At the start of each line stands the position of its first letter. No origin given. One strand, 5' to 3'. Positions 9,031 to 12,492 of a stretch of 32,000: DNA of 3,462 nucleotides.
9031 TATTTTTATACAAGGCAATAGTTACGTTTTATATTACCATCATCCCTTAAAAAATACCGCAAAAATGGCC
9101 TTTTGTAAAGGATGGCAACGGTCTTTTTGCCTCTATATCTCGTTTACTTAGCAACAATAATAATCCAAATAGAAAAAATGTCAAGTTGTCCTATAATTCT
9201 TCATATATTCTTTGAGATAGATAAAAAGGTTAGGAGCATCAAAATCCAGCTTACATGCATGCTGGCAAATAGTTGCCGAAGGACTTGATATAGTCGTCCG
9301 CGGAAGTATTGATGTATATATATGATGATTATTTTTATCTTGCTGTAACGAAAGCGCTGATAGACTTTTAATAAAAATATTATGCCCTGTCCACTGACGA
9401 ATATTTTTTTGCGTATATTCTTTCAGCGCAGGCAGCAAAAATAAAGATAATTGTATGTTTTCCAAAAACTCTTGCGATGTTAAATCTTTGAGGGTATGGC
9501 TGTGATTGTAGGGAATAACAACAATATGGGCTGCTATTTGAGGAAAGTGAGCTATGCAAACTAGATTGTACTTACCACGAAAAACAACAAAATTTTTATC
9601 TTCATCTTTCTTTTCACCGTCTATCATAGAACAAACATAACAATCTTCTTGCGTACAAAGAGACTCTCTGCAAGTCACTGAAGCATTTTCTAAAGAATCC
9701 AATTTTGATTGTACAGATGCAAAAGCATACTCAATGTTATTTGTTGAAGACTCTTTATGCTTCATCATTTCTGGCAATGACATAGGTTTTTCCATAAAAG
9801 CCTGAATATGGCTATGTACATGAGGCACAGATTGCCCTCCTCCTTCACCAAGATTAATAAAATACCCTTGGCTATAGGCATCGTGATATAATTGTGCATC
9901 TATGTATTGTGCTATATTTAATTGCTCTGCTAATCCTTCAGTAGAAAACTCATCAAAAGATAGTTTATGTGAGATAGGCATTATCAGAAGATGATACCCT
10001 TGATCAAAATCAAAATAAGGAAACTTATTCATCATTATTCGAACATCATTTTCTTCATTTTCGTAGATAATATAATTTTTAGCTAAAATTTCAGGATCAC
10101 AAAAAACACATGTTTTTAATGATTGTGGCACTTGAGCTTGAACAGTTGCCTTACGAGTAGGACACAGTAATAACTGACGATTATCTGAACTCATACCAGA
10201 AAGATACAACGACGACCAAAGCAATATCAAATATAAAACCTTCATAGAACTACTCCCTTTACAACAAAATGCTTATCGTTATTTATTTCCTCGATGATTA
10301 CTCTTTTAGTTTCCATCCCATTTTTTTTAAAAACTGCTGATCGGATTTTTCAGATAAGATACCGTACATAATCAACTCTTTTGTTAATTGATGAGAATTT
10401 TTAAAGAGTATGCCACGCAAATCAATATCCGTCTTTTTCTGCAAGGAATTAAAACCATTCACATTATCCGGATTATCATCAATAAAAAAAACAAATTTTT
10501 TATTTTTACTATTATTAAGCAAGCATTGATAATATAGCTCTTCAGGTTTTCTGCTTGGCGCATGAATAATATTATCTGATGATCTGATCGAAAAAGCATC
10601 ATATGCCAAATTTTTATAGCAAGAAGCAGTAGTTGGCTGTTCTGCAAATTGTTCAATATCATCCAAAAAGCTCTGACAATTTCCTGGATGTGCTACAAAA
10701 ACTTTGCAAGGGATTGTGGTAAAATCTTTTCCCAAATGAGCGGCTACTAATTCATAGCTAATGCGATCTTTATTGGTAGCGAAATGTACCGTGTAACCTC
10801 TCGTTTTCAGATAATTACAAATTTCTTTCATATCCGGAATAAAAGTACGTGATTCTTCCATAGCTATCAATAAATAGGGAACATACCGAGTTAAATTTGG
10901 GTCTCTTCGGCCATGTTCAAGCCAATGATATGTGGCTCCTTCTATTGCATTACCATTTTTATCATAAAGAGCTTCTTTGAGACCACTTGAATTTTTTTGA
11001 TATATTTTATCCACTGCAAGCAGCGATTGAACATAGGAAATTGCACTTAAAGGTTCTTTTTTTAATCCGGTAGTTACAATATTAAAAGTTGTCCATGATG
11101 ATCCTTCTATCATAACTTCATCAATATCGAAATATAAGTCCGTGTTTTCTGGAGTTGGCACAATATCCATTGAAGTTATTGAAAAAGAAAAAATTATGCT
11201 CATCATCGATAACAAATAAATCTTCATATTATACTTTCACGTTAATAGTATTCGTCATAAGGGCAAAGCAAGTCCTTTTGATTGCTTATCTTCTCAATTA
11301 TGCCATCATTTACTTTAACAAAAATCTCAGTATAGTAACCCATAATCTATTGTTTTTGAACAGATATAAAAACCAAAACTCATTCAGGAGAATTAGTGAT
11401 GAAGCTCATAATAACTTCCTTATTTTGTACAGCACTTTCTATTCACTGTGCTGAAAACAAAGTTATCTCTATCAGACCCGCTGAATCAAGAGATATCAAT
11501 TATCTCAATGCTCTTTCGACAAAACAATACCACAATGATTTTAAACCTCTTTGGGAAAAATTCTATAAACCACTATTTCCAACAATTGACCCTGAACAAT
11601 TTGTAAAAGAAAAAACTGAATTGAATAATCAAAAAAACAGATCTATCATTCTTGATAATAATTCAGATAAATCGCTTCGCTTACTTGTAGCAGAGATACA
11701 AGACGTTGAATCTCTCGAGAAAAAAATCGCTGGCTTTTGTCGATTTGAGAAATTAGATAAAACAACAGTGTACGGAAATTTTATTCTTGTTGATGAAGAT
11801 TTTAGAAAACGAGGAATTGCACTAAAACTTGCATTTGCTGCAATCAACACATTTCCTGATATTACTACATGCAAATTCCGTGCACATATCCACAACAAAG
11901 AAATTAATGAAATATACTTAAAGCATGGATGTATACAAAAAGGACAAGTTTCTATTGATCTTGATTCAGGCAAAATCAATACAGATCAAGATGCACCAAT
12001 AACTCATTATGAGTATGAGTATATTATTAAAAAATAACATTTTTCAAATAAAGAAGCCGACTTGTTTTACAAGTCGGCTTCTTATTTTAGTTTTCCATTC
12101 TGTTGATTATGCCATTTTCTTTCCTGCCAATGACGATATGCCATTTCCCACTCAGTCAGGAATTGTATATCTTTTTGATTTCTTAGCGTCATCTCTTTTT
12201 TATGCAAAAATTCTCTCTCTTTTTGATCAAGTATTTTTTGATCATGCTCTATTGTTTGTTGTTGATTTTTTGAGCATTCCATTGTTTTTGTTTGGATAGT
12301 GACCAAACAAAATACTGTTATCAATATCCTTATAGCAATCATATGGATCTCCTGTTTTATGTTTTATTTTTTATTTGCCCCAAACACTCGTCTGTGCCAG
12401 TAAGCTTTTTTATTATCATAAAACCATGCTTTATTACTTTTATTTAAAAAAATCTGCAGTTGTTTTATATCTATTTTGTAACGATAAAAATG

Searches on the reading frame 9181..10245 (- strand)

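Call 3: search_protein_families(library=pfam, proteins=[window:9181-10245:-], max_evalue=1)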
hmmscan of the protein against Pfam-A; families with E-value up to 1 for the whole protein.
window:9181-10245:- (354 aa): 4 families
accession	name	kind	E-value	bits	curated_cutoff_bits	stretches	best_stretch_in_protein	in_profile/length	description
PF01230.28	HIT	-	1.5e-11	45.2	21.5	2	66-147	13-92/98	HIT domain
PF11969.13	DcpS_C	-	7.1e-07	30.1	24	2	215-259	19-55/114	Scavenger mRNA decapping enzyme C-term binding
PF16285.10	DUF4931_N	-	0.0026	18.3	24.1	1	41-148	15-119/124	Domain of unknown function (DUF4931) N-terminal domain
PF12239.13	DUF3605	-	0.033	14.9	23.6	1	62-143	63-146/154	Protein of unknown function (DUF3605)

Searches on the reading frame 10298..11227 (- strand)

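Call 3: search_protein_families(library=pfam, proteins=[window:10298-11227:-], max_evalue=1)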
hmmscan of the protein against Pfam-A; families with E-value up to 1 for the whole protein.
window:10298-11227:- (309 aa): 5 families
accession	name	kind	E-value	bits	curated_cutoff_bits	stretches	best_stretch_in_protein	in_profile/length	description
PF00702.32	Hydrolase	-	8.4e-06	26.7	26.4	1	33-169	6-141/191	haloacid dehalogenase-like hydrolase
PF11019.14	DUF2608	-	0.00079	19.4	22.6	1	243-284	178-219/244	Protein of unknown function (DUF2608)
PF13344.12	Hydrolase_6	-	0.022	15.2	27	1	127-165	13-51/101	Haloacid dehalogenase-like hydrolase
PF13419.12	HAD_2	-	0.032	14.8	23.8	1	89-171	39-124/178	Haloacid dehalogenase-like hydrolase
PF12606.13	RELT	-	0.16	11.5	25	1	136-153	20-37/42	Tumour necrosis factor receptor superfamily member 19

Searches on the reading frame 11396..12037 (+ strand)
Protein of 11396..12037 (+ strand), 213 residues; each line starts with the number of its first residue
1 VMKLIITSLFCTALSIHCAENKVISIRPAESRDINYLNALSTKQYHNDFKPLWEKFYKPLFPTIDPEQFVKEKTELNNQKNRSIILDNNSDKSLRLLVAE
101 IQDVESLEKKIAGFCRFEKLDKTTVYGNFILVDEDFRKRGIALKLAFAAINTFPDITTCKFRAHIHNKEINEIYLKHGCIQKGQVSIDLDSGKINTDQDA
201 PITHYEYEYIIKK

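Call 3: search_protein_families(library=pfam, proteins=[window:11396-12037:+], max_evalue=1)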
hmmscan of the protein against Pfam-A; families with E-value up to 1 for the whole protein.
window:11396-12037:+ (213 aa): 8 families
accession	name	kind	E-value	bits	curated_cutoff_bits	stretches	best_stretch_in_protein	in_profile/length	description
PF00583.31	Acetyltransf_1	-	6.7e-06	26.8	20.7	1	80-156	19-91/116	Acetyltransferase (GNAT) family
PF13508.13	Acetyltransf_7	-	2e-05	25.3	27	1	95-178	4-81/84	Acetyltransferase (GNAT) domain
PF06033.17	DUF918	-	0.0034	17.6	27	1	74-124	80-129/152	Nucleopolyhedrovirus protein of unknown function (DUF918)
PF14542.12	Acetyltransf_CG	-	0.015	15.9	30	1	108-152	8-52/80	GCN5-related N-acetyl-transferase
PF13566.11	DUF4130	-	0.032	14.7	27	0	82-128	18-64/146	Domain of unknown function (DUF4130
PF07705.17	CARDB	-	0.093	13.4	22.7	1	29-81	49-100/101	CARDB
PF16191.10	E1_4HB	-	0.12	12.8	25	0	115-155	5-45/70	Ubiquitin-activating enzyme E1 four-helix bundle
PF13673.13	Acetyltransf_10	-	0.16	12.4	23.6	1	108-178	39-106/128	Acetyltransferase (GNAT) domain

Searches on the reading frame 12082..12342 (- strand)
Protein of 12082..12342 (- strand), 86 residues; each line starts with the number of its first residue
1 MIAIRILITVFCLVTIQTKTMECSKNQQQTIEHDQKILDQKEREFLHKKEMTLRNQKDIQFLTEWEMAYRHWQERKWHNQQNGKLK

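Call 81: search_protein_families(library=padloc, proteins=[window:12082-12342:-], max_evalue=0.01)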
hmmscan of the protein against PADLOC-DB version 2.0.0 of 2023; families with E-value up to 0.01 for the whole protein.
window:12082-12342:- (86 aa): 0 families

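Call 82: search_protein_families(library=phrogs, proteins=[window:12082-12342:-], max_evalue=0.01)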
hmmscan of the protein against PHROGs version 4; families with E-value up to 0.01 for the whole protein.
window:12082-12342:- (86 aa): 1 family
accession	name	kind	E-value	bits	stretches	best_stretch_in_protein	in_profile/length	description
phrog_16432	-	unknown function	0.0037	18.4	1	27-81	42-97/146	-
